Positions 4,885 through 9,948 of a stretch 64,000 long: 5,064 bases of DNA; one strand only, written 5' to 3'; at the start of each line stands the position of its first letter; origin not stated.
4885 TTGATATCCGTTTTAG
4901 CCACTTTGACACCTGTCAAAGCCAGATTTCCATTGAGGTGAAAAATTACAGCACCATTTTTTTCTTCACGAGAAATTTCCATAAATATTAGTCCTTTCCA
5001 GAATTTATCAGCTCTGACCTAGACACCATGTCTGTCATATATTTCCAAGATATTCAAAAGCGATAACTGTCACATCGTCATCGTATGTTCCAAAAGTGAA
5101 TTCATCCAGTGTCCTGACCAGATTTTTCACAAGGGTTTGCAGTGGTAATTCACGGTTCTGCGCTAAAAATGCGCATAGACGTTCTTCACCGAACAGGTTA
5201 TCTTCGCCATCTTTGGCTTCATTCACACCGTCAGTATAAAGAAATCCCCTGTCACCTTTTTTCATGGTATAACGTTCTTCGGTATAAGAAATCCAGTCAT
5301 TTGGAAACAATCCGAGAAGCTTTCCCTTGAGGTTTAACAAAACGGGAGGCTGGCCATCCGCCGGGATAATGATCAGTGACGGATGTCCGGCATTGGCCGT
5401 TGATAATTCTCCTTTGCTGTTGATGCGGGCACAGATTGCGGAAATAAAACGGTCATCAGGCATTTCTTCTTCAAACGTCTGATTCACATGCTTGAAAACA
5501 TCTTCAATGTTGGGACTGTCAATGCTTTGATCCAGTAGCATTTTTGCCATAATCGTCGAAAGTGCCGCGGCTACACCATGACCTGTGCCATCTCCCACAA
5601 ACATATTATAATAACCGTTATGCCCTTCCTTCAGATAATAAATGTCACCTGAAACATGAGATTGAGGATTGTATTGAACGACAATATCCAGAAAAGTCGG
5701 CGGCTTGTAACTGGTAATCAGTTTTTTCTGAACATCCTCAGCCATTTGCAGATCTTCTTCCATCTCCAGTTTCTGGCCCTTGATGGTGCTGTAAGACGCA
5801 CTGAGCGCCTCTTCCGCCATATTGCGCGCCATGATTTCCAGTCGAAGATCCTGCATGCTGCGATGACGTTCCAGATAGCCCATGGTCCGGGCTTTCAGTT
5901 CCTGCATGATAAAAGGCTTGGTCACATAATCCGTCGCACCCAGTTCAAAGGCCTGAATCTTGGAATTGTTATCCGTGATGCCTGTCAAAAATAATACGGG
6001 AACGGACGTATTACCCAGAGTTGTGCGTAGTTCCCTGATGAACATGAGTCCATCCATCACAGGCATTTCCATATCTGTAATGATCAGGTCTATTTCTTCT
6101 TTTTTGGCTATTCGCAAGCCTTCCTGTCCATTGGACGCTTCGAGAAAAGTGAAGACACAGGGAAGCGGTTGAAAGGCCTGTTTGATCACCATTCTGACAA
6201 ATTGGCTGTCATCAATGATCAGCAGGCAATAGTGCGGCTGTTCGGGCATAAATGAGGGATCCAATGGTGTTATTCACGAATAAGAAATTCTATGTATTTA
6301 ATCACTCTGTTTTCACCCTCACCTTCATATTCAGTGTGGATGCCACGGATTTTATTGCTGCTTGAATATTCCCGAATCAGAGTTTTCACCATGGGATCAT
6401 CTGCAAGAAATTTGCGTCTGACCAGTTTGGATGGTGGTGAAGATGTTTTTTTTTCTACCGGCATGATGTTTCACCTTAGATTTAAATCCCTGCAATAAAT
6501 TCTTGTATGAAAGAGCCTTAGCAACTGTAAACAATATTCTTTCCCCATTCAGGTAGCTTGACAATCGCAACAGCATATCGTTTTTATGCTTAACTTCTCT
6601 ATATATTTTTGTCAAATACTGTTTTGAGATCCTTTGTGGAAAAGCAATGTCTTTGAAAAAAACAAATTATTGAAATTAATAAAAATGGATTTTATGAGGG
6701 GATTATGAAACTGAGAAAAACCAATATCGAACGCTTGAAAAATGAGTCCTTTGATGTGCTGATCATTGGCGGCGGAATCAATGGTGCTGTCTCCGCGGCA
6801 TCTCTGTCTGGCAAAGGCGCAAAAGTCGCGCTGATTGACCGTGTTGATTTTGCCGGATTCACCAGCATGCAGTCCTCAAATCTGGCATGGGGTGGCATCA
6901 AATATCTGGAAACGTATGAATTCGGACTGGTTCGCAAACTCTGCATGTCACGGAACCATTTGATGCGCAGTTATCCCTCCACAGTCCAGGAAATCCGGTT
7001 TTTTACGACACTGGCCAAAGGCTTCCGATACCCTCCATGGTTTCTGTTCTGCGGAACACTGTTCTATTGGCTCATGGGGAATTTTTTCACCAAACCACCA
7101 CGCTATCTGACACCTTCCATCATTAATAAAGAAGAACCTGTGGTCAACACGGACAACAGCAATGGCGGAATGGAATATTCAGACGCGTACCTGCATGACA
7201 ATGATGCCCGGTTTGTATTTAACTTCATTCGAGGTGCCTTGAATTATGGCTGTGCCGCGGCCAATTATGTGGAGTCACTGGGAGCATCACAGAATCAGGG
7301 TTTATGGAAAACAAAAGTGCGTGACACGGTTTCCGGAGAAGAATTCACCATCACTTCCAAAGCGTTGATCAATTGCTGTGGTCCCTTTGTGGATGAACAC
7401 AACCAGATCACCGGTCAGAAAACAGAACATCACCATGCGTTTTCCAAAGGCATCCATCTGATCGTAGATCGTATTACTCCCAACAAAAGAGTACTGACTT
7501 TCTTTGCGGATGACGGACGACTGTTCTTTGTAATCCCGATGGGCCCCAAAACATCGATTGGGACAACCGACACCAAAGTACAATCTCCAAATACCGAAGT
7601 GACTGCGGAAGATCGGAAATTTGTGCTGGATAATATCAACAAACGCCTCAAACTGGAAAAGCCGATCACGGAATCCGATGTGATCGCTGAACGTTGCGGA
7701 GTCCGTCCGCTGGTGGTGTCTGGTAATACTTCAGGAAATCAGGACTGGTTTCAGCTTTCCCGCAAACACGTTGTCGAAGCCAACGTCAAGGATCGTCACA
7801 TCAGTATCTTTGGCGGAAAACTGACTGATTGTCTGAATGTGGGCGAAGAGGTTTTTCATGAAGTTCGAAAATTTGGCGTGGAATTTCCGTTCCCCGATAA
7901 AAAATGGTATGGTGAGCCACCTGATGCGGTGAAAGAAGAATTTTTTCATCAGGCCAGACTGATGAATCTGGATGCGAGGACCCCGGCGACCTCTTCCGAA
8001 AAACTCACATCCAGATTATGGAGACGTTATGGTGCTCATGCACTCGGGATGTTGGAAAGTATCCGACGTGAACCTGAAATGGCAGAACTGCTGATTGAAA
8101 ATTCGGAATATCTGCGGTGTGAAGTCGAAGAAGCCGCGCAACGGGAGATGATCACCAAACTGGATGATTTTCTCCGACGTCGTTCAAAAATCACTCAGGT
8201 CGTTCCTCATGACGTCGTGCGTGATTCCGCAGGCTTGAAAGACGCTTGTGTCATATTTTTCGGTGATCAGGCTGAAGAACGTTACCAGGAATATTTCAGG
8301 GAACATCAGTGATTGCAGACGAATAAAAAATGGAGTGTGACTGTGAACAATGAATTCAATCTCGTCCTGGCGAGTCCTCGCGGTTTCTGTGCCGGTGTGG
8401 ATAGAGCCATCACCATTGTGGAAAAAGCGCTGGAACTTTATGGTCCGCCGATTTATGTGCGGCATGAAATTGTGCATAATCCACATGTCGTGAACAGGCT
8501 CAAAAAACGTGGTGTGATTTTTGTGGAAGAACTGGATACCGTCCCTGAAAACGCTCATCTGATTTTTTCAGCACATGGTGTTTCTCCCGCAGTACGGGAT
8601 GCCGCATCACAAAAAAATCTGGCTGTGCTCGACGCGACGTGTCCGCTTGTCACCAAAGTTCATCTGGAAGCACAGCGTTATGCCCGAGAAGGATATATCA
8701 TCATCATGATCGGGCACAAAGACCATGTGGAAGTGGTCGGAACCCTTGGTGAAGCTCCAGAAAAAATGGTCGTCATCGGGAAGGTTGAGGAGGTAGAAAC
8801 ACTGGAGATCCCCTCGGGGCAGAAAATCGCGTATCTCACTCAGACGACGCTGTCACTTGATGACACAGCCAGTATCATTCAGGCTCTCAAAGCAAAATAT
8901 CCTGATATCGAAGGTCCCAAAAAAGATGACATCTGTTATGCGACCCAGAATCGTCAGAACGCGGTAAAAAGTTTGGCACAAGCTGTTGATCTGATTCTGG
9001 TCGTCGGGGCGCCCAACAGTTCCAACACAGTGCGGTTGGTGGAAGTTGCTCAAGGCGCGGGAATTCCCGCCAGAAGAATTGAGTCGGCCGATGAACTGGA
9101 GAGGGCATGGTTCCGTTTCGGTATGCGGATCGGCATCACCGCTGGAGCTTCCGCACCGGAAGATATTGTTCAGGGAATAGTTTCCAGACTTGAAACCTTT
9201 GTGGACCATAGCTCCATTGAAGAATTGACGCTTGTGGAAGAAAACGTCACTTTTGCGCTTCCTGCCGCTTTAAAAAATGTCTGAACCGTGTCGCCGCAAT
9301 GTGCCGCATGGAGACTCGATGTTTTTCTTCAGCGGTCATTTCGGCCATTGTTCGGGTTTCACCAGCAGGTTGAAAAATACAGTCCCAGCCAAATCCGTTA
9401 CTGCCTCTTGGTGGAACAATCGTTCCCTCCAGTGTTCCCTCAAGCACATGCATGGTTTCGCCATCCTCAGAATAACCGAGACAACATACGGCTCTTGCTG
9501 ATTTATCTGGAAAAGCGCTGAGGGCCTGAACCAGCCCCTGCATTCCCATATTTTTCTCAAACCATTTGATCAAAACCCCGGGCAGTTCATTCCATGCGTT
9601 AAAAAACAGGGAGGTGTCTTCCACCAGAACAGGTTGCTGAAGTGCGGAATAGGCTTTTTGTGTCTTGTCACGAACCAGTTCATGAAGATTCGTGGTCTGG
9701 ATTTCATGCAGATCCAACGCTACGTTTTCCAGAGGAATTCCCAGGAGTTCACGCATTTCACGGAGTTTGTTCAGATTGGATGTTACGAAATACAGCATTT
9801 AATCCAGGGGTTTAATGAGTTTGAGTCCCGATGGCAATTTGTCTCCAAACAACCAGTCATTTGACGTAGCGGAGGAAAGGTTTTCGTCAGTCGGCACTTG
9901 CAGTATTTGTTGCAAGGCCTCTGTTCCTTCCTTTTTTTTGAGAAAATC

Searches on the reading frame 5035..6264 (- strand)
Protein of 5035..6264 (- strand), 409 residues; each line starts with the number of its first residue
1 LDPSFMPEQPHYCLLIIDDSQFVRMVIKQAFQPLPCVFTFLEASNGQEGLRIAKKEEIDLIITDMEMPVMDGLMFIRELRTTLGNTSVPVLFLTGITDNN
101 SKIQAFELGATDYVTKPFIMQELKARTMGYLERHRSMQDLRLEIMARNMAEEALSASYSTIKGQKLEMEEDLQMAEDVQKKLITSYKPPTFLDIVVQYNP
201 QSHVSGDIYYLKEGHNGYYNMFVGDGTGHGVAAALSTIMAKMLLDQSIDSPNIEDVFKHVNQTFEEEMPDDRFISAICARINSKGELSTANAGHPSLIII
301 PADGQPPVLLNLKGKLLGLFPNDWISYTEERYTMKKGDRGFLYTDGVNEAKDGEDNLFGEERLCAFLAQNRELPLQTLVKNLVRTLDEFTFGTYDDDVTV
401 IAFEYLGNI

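Call 54: search_protein_families(library=pfam, proteins=[window:5035-6264:-], max_evalue=0.00001)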
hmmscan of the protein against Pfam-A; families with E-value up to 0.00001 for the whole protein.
window:5035-6264:- (409 aa): 2 families
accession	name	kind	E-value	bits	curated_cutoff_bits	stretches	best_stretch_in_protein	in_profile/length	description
PF07228.17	SpoIIE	-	5e-42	144.5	25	1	216-404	2-190/192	Stage II sporulation protein E (SpoIIE)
PF00072.30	Response_reg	-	9.4e-26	90.6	30.2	1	15-126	2-109/111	Response regulator receiver domain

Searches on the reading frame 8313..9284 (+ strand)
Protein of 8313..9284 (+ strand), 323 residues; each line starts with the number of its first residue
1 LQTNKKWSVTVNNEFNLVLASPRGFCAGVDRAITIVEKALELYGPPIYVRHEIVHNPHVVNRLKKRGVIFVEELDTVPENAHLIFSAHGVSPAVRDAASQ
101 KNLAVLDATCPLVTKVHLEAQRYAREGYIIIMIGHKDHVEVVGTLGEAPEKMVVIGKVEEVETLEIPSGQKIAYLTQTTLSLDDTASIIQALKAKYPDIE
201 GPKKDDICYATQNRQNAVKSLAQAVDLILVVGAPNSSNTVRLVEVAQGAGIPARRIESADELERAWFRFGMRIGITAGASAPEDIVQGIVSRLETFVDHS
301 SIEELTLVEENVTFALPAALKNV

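Call 54: search_protein_families(library=pfam, proteins=[window:8313-9284:+], max_evalue=0.00001)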
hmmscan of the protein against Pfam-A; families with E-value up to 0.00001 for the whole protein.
window:8313-9284:+ (323 aa): 1 family
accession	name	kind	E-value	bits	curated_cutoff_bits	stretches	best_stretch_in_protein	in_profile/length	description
PF02401.23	LYTB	-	3.7e-98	328.5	24.5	1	18-294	2-267/267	LytB protein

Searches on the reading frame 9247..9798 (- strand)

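Call 54: search_protein_families(library=pfam, proteins=[window:9247-9798:-], max_evalue=0.00001)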
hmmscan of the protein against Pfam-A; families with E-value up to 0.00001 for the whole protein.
window:9247-9798:- (183 aa): 1 family
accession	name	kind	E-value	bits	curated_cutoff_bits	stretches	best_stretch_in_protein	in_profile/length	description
PF01725.21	Ham1p_like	-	3.6e-47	161.1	22.5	1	2-174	1-185/186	Ham1 family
